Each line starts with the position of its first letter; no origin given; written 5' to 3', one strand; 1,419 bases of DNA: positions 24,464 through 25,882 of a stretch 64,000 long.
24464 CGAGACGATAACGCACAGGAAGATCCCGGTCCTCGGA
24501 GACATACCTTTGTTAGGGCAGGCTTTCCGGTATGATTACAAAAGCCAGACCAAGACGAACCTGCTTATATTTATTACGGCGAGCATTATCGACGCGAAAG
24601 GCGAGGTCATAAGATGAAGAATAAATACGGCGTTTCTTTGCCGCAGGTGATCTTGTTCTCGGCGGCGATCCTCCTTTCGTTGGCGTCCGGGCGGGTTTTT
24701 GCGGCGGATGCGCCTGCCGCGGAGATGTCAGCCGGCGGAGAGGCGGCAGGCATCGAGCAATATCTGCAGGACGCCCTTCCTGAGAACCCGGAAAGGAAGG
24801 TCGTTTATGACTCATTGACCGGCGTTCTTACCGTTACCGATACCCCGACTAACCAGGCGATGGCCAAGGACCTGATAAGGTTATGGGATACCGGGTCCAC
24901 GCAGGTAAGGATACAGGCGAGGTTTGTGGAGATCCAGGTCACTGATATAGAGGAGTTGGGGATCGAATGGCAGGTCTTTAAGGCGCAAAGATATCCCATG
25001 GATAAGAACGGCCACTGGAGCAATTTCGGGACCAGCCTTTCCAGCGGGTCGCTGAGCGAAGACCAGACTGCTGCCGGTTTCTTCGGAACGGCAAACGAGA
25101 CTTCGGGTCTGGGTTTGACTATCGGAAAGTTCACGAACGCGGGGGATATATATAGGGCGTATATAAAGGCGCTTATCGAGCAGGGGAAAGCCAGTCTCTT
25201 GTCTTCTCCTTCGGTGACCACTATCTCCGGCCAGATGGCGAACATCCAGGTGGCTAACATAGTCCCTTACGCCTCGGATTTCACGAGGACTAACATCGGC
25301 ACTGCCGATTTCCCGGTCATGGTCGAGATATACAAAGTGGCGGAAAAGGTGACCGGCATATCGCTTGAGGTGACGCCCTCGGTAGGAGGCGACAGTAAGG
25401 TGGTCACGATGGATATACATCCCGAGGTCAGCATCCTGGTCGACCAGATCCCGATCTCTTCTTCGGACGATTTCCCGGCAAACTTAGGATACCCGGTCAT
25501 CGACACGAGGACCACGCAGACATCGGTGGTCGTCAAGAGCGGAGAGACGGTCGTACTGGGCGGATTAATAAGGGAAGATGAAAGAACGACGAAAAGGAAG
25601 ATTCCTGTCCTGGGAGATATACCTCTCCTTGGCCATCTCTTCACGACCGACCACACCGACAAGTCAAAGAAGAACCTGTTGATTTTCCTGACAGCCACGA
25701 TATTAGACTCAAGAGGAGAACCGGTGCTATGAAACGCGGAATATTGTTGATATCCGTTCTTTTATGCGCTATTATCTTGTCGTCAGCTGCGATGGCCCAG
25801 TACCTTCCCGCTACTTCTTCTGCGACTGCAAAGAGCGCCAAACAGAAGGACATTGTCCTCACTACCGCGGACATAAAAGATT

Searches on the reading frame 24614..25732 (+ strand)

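Call 39: search_protein_families(library=pfam, proteins=[window:24614-25732:+], max_evalue=0.01)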
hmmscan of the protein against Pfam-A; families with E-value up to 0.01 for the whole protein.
window:24614-25732:+ (372 aa): 2 families
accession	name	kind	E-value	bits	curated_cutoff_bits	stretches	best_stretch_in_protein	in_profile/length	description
PF00263.26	Secretin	-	3.3e-43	147.6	27.5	1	186-364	1-168/169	Bacterial type II and III secretion system protein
PF03958.22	Secretin_N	-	2.8e-05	24.7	28.2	1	47-97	14-69/69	Bacterial type II/III secretion system short domain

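Call 77: search_protein_families(library=ncbifam, proteins=[window:24614-25732:+], max_evalue=0.00001)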
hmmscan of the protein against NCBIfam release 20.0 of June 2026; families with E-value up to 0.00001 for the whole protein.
window:24614-25732:+ (372 aa): 9 families
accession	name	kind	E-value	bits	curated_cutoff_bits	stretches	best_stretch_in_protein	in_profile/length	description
TIGR02517.1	type_II_gspD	equivalog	5.4e-52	177.1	351.35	1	50-368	301-594/600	type II secretion system secretin GspD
TIGR02519.1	pilus_MshL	equivalog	2.9e-47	161.1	250.2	1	66-364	4-290/290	pilus (MSHA type) biogenesis protein MshL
TIGR02515.1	IV_pilus_PilQ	subfamily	3.3e-46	158.2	284.35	1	62-364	136-427/428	type IV pilus secretin PilQ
NF042912.1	Amuc_1098_fam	equivalog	4.6e-38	130.8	750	2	293-371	725-803/805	Amuc_1098 family type IV pilus outer membrane protein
TIGR02516.1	type_III_yscC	equivalog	2.2e-30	105.6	238.45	1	61-365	199-462/463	type III secretion system outer membrane ring subunit SctC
NF010083.0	PRK13568.1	equivalog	6.4e-28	97.7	554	1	61-364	152-417/419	DNA uptake porin HofQ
NF007851.2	PRK10560.1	exception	7e-22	77.8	598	1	63-366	146-411/412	DNA uptake porin HofQ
NF011873.0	PRK15346.1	equivalog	4.6e-19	68.5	524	1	175-356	325-486/499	EscC/YscC/HrcC family type III secretion system outer membrane ring protein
TIGR02520.1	pilus_B_mal_scr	equivalog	3.4e-16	58.9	287.65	1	47-327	224-481/513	PilN family type IVB pilus formation outer membrane protein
